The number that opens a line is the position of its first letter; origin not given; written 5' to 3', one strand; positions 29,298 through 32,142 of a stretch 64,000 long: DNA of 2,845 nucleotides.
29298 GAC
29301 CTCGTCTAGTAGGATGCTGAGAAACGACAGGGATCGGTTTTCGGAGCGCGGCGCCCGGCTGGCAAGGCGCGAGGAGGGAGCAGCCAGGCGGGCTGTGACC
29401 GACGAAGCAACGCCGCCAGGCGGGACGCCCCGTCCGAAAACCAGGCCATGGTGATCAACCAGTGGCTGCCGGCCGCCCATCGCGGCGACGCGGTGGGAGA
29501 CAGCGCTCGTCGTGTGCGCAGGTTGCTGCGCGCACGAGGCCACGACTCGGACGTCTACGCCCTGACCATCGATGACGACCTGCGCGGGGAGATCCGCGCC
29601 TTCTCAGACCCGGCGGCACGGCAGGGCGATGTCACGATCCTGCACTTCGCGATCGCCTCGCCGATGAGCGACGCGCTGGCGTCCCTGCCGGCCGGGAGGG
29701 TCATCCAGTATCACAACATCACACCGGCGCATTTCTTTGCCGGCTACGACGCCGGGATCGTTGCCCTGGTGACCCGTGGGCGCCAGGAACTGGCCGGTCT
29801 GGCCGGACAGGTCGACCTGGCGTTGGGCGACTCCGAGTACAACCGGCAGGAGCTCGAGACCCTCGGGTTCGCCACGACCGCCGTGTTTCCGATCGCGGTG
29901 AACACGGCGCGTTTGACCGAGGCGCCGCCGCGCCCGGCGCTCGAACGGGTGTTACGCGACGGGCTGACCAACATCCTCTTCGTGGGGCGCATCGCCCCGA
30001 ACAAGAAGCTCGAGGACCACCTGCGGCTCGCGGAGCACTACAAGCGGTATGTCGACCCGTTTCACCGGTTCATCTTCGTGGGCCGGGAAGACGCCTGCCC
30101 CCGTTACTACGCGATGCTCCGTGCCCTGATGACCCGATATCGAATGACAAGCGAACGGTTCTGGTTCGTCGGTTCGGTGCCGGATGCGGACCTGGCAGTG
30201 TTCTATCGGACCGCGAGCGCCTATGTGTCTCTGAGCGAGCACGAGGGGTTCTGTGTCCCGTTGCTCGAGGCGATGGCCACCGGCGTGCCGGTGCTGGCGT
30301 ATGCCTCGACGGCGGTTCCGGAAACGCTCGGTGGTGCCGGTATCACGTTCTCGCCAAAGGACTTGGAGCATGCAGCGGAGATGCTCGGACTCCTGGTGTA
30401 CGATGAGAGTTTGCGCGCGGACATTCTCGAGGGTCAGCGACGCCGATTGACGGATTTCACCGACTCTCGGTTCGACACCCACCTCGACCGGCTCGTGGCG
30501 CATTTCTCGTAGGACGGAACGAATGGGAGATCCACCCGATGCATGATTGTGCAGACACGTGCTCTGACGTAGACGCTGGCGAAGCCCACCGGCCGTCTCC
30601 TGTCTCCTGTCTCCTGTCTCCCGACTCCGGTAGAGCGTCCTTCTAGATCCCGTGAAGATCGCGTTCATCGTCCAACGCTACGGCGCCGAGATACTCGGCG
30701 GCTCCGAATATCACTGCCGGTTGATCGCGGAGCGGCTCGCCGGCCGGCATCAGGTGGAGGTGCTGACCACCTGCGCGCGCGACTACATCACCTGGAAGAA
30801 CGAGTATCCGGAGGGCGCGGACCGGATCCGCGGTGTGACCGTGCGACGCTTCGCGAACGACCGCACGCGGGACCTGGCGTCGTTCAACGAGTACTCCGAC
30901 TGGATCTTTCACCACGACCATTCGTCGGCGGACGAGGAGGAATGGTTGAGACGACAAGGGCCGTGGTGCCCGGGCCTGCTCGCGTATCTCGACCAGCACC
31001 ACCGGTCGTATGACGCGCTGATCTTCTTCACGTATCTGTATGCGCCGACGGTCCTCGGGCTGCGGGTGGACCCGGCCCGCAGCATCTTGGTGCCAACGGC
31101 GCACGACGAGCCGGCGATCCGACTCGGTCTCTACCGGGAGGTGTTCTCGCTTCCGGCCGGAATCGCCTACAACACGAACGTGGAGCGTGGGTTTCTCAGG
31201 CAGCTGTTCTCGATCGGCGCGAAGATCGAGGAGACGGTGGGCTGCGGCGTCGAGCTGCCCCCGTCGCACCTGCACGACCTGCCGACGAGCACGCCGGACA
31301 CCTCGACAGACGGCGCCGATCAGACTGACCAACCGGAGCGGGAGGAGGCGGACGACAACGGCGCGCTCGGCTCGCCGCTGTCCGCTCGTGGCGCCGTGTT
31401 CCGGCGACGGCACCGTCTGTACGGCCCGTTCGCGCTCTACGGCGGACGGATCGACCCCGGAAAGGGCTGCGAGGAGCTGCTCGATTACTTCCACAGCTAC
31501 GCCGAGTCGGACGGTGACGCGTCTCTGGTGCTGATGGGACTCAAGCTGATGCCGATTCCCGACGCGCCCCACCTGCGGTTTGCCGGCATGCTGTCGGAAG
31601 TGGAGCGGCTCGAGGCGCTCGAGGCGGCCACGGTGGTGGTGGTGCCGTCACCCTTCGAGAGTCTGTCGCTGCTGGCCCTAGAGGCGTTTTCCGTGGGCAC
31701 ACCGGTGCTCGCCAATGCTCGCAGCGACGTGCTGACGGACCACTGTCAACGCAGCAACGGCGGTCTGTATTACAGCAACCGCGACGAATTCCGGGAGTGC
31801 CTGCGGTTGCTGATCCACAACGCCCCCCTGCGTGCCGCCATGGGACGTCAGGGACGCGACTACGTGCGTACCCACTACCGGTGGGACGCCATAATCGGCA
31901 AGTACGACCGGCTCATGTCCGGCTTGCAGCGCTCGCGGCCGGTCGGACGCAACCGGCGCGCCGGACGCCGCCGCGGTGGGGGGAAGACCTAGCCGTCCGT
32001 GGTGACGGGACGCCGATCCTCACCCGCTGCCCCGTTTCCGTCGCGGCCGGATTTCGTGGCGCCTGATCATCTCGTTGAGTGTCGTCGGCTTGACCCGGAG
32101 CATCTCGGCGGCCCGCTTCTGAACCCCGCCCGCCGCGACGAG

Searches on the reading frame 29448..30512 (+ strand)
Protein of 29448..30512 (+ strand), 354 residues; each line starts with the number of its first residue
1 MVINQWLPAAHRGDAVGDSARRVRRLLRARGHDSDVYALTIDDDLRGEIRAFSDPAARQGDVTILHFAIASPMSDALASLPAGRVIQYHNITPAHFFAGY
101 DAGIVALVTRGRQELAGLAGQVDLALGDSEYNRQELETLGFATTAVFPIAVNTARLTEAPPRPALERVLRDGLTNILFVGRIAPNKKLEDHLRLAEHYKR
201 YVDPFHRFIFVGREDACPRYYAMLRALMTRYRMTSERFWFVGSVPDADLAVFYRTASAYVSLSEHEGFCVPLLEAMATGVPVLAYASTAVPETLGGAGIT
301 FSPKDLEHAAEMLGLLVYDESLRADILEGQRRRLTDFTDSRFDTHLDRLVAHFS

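Call 11: search_protein_families(library=pfam, proteins=[window:29448-30512:+])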
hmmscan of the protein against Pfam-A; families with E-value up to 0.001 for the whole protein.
window:29448-30512:+ (354 aa): 4 families
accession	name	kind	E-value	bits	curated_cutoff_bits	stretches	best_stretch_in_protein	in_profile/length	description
PF00534.26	Glycos_transf_1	-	1.5e-19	70.6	26.4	1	174-331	16-170/172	Glycosyl transferases group 1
PF13692.12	Glyco_trans_1_4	-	1.3e-17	64.9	27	1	175-314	3-137/142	Glycosyl transferases group 1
PF20706.3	GT4-conflict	-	0.00042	19.8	26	1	170-294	194-320/385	Family 4 Glycosyltransferase in conflict systems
PF13524.12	Glyco_trans_1_2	-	0.00092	19.6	25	0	237-335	28-131/144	Glycosyl transferase-like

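Call 56: find_encoding_contigs(protein=window:29448-30512:+, flank=3000, max_places=8)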
Protein window:29448-30512:+ (354 aa): 9 contigs read that carry it; 8 places shown.
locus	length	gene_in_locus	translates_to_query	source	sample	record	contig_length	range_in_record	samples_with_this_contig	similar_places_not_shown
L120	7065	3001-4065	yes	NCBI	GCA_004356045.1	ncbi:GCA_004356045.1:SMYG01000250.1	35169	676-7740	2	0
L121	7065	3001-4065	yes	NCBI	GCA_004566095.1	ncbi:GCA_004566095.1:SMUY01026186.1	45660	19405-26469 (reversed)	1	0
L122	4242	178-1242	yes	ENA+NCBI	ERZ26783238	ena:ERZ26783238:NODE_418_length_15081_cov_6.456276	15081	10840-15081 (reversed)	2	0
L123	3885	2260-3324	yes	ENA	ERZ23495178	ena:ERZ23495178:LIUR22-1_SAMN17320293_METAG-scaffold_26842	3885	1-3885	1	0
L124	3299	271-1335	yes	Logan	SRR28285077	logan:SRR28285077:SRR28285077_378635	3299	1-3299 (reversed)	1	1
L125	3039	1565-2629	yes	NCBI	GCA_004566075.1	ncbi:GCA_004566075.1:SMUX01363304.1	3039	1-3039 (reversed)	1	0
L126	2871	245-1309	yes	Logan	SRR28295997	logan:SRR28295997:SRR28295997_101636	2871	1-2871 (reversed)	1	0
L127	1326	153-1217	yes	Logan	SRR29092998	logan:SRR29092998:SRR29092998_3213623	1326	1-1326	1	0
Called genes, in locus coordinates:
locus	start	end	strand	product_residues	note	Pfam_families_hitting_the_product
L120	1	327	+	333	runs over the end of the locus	?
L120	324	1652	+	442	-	PF20706:GT4-conflict (faint), PF00534:Glycos_transf_1, PF13692:Glyco_trans_1_4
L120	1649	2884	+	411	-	PF20706:GT4-conflict (weak), PF00534:Glycos_transf_1, PF13692:Glyco_trans_1_4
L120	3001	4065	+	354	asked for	PF00534:Glycos_transf_1, PF13692:Glyco_trans_1_4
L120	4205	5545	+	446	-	PF00534:Glycos_transf_1, PF13692:Glyco_trans_1_4, PF13524:Glyco_trans_1_2 (weak)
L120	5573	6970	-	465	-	PF00072:Response_reg, PF00004:AAA (faint), PF00158:Sigma54_activat, PF14532:Sigma54_activ_2, PF07728:AAA_5, PF25601:AAA_lid_14, PF02954:HTH_8 (weak)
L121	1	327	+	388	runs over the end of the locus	-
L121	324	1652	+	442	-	PF20706:GT4-conflict (faint), PF00534:Glycos_transf_1, PF13692:Glyco_trans_1_4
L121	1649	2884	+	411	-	PF20706:GT4-conflict (weak), PF00534:Glycos_transf_1, PF13692:Glyco_trans_1_4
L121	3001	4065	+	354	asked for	PF00534:Glycos_transf_1, PF13692:Glyco_trans_1_4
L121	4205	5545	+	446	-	PF00534:Glycos_transf_1, PF13692:Glyco_trans_1_4, PF13524:Glyco_trans_1_2 (weak)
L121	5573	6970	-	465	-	PF00072:Response_reg, PF00004:AAA (faint), PF00158:Sigma54_activat, PF14532:Sigma54_activ_2, PF07728:AAA_5, PF25601:AAA_lid_14, PF02954:HTH_8 (weak)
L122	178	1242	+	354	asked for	PF00534:Glycos_transf_1, PF13692:Glyco_trans_1_4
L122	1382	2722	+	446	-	PF00534:Glycos_transf_1, PF13692:Glyco_trans_1_4, PF13524:Glyco_trans_1_2 (weak)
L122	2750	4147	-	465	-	PF00072:Response_reg, PF00004:AAA (faint), PF00158:Sigma54_activat, PF14532:Sigma54_activ_2, PF07728:AAA_5, PF25601:AAA_lid_14, PF02954:HTH_8 (weak)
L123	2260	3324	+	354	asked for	PF00534:Glycos_transf_1, PF13692:Glyco_trans_1_4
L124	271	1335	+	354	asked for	PF00534:Glycos_transf_1, PF13692:Glyco_trans_1_4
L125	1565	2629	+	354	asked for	PF00534:Glycos_transf_1, PF13692:Glyco_trans_1_4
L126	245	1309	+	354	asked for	PF00534:Glycos_transf_1, PF13692:Glyco_trans_1_4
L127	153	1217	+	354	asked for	PF00534:Glycos_transf_1, PF13692:Glyco_trans_1_4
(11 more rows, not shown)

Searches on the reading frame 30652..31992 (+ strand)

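Call 11: search_protein_families(library=pfam, proteins=[window:30652-31992:+])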
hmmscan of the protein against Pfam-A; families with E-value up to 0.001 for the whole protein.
window:30652-31992:+ (446 aa): 4 families
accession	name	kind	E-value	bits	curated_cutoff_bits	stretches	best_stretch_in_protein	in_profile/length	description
PF00534.26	Glycos_transf_1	-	5.7e-12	45.9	26.4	1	259-403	16-171/172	Glycosyl transferases group 1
PF13692.12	Glyco_trans_1_4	-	1.6e-09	38.6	27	1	261-389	4-141/142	Glycosyl transferases group 1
PF13524.12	Glyco_trans_1_2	-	3e-06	27.7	25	1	336-414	61-138/144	Glycosyl transferase-like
PF20706.3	GT4-conflict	-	8.5e-05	22.1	26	1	321-358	277-314/385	Family 4 Glycosyltransferase in conflict systems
